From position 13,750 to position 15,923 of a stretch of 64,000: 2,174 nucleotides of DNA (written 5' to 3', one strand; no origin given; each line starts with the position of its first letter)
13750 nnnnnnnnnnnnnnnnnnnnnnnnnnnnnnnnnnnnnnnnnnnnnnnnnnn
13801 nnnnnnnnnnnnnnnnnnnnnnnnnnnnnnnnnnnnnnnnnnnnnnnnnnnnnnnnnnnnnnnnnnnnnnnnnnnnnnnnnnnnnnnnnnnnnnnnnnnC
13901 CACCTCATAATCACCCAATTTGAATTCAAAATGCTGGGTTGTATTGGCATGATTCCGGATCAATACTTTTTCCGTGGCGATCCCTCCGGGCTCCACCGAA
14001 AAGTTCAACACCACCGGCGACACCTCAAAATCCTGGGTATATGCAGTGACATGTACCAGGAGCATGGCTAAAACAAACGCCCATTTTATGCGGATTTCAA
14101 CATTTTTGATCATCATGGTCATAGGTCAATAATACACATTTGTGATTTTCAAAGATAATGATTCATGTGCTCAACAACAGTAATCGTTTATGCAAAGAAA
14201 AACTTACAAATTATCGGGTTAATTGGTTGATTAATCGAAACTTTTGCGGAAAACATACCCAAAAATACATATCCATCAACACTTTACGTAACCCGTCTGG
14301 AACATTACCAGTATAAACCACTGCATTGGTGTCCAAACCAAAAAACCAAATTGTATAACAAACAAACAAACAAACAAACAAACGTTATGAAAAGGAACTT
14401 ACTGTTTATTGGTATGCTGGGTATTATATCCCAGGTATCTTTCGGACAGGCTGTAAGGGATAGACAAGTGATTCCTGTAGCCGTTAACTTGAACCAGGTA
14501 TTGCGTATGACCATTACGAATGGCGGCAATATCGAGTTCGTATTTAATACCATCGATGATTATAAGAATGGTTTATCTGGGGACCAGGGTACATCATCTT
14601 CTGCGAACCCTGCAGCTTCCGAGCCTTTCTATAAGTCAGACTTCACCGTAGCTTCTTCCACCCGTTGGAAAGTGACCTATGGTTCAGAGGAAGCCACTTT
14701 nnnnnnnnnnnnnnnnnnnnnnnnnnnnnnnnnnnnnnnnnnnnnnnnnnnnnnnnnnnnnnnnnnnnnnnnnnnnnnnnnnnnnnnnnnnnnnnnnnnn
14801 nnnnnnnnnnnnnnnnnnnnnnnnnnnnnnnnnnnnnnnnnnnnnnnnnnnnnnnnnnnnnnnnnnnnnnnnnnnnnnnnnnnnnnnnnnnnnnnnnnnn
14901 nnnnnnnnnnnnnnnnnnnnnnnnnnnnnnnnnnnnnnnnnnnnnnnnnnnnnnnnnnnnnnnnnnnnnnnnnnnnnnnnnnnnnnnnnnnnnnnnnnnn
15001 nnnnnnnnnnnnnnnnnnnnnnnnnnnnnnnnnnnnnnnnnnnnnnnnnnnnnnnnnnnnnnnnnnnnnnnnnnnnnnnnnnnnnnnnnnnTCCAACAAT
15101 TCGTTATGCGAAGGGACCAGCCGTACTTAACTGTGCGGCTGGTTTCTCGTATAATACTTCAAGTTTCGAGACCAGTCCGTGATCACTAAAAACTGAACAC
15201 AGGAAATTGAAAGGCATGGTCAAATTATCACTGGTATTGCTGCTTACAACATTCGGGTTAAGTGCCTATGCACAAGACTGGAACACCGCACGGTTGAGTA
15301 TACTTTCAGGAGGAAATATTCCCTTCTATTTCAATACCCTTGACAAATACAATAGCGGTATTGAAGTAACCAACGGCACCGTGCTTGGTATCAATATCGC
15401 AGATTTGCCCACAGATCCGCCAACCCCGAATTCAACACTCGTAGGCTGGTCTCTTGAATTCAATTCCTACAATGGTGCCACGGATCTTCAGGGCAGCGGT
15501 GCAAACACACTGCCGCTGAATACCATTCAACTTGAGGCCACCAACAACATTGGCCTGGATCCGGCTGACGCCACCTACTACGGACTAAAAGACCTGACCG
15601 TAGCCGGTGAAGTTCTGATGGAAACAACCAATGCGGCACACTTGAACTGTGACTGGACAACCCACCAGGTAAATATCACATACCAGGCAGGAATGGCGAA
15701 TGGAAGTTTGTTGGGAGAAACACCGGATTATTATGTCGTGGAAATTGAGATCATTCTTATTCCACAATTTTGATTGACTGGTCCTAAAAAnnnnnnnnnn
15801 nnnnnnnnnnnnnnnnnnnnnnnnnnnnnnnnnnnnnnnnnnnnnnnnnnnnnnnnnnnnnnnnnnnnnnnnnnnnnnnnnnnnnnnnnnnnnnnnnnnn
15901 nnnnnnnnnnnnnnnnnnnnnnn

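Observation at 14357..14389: (CAAA)6-7 tetranucleotide repeat abutting the start codon of the first fibre-subunit-like gene: a potential phase-variation switch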

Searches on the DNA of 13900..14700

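Call 52: search_rna_families(source=window, start=13900, end=14700, threshold=evalue, max_evalue=1)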
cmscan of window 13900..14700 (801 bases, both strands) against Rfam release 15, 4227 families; matches with E-value up to 1: 1.
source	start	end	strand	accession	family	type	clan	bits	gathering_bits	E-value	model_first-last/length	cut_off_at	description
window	14132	14194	-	RF00181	SNORD113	Gene; snRNA; snoRNA; CD-box;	CL00069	20.8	36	0.28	1-74/74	no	Small nucleolar RNA SNORD113/SNORD114 family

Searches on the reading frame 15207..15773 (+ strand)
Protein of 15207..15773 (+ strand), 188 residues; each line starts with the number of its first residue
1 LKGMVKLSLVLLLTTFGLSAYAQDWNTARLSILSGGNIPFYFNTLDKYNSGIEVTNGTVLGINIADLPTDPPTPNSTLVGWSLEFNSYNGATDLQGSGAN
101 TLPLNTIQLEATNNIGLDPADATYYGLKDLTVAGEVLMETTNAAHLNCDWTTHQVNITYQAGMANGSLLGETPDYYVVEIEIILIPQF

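Call 6: search_protein_families(library=pfam, proteins=[window:15207-15773:+], max_evalue=0.1)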
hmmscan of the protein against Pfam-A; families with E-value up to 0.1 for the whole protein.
window:15207-15773:+ (188 aa): 0 families

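Call 7: search_protein_families(library=ncbifam, proteins=[window:15207-15773:+], max_evalue=0.1)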
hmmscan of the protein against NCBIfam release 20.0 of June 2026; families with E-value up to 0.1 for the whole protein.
window:15207-15773:+ (188 aa): 0 families

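Call 35: find_encoding_contigs(protein=window:15207-15773:+, flank=3000, max_places=10)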
Protein window:15207-15773:+ (188 aa): no gene with exactly this product is on record in the collection.
